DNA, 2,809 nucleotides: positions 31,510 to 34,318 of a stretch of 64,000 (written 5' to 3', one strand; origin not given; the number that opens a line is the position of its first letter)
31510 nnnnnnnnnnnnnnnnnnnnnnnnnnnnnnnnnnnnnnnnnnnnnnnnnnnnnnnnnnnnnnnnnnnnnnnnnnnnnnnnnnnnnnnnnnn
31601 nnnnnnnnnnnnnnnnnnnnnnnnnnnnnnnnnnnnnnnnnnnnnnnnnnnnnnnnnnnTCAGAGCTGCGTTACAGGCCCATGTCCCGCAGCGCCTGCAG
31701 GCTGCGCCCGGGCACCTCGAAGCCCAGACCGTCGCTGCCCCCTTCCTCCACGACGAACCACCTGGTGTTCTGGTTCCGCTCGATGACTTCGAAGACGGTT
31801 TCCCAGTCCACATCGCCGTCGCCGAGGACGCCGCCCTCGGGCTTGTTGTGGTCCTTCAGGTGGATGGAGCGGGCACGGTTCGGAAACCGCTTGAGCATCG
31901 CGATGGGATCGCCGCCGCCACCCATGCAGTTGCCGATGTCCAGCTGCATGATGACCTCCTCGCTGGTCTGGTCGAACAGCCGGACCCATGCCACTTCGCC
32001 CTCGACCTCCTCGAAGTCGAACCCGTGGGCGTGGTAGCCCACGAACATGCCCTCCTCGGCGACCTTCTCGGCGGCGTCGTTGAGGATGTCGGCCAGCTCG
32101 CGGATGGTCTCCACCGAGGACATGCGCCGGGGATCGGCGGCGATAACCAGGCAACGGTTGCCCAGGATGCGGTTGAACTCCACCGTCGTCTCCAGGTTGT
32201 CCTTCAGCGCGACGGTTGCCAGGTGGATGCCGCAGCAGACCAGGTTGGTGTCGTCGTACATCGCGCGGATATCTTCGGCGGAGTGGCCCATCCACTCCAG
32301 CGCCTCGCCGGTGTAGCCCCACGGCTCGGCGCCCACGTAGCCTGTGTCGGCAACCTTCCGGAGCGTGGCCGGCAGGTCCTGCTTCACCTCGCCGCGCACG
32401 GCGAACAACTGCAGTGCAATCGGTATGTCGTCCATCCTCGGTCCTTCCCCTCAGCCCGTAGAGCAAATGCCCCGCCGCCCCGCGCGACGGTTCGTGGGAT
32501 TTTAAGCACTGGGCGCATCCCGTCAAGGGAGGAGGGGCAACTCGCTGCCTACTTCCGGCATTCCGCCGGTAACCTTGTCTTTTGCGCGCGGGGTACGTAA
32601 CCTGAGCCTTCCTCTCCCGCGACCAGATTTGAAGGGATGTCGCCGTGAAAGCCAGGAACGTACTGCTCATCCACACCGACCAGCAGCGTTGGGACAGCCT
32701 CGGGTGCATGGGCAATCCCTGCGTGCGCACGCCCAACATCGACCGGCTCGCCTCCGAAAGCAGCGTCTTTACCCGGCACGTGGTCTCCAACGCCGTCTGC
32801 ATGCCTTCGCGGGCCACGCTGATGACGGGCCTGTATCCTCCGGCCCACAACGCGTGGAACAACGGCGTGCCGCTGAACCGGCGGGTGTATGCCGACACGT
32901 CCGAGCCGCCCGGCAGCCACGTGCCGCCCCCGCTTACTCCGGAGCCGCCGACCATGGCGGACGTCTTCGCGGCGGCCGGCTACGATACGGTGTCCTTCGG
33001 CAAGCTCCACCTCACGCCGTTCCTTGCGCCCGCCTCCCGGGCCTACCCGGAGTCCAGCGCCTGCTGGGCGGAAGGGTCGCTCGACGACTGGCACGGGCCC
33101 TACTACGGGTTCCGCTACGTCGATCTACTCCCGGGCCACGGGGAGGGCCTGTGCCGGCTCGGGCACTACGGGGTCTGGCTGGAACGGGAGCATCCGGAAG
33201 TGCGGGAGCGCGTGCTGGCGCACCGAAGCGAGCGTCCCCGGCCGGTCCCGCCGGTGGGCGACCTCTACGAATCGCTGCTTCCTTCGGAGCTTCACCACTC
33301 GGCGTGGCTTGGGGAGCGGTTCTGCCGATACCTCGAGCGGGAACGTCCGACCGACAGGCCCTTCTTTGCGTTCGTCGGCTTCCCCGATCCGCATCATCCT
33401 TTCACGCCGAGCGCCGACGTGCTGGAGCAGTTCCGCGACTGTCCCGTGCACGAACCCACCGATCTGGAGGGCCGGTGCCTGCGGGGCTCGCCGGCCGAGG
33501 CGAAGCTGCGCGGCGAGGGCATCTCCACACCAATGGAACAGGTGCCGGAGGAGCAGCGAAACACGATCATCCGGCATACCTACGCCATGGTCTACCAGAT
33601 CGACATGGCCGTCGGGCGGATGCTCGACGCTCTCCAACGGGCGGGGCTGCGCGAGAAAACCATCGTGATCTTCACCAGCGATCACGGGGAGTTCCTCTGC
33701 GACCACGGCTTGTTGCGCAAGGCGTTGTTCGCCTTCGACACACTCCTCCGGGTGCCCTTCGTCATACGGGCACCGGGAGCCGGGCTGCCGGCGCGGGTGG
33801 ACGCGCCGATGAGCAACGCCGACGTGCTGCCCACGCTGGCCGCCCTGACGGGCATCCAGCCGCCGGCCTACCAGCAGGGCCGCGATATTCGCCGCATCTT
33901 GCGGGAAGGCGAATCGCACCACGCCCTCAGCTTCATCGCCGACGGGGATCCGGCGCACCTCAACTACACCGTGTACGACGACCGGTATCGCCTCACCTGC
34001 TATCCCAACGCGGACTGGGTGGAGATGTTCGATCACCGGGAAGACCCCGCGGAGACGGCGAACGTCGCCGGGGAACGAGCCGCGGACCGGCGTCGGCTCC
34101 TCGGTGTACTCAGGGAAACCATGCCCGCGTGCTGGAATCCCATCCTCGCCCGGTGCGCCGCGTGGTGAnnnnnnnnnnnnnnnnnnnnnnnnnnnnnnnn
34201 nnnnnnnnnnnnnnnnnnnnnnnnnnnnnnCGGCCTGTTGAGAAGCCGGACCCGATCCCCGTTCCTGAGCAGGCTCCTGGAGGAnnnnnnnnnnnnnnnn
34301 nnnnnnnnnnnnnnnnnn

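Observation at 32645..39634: Sulfatase plus unassigned glycyl radical enzyme plus three oxidoreductases: candidate new anaerobic pathway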

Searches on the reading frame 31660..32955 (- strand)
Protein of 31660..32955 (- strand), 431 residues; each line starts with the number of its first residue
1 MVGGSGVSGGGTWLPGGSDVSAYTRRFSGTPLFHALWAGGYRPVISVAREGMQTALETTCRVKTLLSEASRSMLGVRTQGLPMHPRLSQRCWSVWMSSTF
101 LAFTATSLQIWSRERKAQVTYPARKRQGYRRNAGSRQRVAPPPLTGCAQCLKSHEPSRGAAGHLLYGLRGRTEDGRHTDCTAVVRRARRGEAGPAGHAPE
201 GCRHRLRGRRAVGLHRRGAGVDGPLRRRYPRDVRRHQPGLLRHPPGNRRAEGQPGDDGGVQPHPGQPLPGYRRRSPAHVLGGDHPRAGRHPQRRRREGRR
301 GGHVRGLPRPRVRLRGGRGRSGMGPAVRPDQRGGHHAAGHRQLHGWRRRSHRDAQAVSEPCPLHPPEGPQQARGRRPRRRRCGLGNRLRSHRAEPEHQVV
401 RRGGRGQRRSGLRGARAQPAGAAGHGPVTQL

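Call 4: search_protein_families(library=pfam, proteins=[window:31660-32955:-])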
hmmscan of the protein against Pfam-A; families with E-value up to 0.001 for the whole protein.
window:31660-32955:- (431 aa): 0 families

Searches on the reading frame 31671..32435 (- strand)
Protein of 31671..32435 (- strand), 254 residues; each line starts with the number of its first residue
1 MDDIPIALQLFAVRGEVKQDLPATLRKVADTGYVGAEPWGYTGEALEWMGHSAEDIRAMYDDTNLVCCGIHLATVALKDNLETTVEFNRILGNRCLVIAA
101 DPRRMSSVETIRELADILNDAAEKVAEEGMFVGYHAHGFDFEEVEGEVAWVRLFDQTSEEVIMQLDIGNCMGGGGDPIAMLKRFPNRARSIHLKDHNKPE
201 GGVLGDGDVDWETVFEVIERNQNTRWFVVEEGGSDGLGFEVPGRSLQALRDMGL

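Call 4: search_protein_families(library=pfam, proteins=[window:31671-32435:-])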
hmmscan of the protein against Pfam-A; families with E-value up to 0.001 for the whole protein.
window:31671-32435:- (254 aa): 1 family
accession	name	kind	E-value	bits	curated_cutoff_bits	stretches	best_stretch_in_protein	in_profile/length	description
PF01261.30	AP_endonuc_2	-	1.5e-18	67.9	31.1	1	25-232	1-230/249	Xylose isomerase-like TIM barrel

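Call 8: search_protein_families(library=ncbifam, proteins=[window:31671-32435:-], max_evalue=0.00001)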
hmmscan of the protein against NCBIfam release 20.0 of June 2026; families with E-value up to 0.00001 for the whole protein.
window:31671-32435:- (254 aa): 1 family
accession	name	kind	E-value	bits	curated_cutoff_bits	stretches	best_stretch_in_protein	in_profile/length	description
TIGR04379.1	myo_inos_iolE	equivalog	8.8e-18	64.8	290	1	103-196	121-212/290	myo-inosose-2 dehydratase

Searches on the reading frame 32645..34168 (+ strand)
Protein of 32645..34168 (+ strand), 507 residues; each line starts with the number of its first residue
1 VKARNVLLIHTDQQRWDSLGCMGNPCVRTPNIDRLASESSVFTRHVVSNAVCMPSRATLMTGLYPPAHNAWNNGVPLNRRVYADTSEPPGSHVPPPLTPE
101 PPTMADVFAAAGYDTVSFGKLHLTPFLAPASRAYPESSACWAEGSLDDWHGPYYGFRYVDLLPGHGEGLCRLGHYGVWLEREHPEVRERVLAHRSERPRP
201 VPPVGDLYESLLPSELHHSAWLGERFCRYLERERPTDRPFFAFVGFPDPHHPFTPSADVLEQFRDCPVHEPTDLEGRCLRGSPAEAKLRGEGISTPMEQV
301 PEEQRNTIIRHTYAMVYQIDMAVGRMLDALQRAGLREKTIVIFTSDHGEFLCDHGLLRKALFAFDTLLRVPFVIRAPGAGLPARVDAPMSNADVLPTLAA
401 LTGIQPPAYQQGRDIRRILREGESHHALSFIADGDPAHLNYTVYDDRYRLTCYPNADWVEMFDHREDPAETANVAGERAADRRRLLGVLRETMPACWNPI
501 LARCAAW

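Call 3: search_protein_families(library=pfam, proteins=[window:32645-34168:+])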
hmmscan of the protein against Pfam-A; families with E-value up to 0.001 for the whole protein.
window:32645-34168:+ (507 aa): 3 families
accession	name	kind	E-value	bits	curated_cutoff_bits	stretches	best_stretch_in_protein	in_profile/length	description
PF00884.28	Sulfatase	-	2e-47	162.4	25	1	4-404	1-301/301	Sulfatase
PF01663.27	Phosphodiest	-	2.4e-14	54.1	23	2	6-75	1-67/342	Type I phosphodiesterase / nucleotide pyrophosphatase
PF16347.10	SGSH_C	-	4.8e-11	43.5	29.3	1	354-479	3-136/154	N-sulphoglucosamine sulphohydrolase, C-terminal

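Call 8: search_protein_families(library=ncbifam, proteins=[window:32645-34168:+], max_evalue=0.00001)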
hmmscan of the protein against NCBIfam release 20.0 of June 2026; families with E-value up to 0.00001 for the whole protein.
window:32645-34168:+ (507 aa): 5 families
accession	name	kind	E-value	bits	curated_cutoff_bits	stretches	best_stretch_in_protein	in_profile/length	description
NF010322.0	PRK13759.1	equivalog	5.1e-60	203.4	481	2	214-482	177-444/486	arylsulfatase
TIGR03417.1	chol_sulfatase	equivalog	3.1e-46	158.3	433.45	2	234-498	179-441/500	choline-sulfatase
NF045661.1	HdlasePehA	equivalog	4.8e-45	154.1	900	2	3-81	2-80/506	phosphoric/sulfuric ester hydrolase PehA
NF052527.1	Mn_arylsulf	exception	2.7e-29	102.4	850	2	214-476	175-433/479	manganese-dependent arylsulfatase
NF038282.1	LapC_YejM_PbgA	exception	8.1e-06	24.4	825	0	303-416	405-517/584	LPS biosynthesis-modulating metalloenzyme YejM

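Call 74: search_solved_structures(query=window:32645-34168:+, max_evalue=1e-20)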
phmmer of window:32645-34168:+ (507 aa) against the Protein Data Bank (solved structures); distinct sequences matched with E-value up to 1e-20: 35.
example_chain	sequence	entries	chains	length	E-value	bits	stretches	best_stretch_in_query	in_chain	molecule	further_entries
7oz8_AAA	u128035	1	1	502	6.2e-39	137.4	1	212-485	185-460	Choline-sulfatase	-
4uph_A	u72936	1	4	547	2.3e-36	128.9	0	2-80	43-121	SULFATASE (SULFURIC ESTER HYDROLASE) PROTEIN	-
9ihk_D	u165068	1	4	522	3.1e-36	128.5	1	212-474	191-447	Sulfatase_S1_30A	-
4upi_A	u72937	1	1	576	6.1e-31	111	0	212-429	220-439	SULFATASE FAMILY PROTEIN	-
8di0_A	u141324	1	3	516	9.8e-31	110.3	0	233-420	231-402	Arylsulfatase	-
6hr5_A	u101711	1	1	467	5.8e-30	107.8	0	153-479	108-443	Alpha-L-rhamnosidase/sulfatase (GH78)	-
6s21_A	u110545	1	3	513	3.1e-29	105.4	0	228-416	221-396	Endo-4-O-sulfatase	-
6hhm_A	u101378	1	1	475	3.7e-29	105.1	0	236-501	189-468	Arylsulfatase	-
2qzu_A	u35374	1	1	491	5.3e-29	104.6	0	227-478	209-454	Putative sulfatase yidJ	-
2w8s_A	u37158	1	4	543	1.9e-28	102.8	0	182-423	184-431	PHOSPHONATE MONOESTER HYDROLASE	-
2vqr_A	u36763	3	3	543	7.9e-27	97.4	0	210-423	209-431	PUTATIVE SULFATASE | Multifunctional alkaline phosphatase superfamily protein pRL90232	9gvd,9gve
5g2v_A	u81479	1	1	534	1.1e-26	97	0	309-493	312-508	N-ACETYLGLUCOSAMINE-6-SULFATASE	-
4upl_A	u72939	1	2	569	2.4e-26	95.8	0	4-78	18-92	SULFATASE FAMILY PROTEIN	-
7p24_AAA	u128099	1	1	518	4.1e-26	95.1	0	313-478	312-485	Mucin-desulfating sulfatase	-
6j66_A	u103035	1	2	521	4e-25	91.8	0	310-478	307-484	Chondroitin sulfate/dermatan sulfate 4-O-endosulfatase protein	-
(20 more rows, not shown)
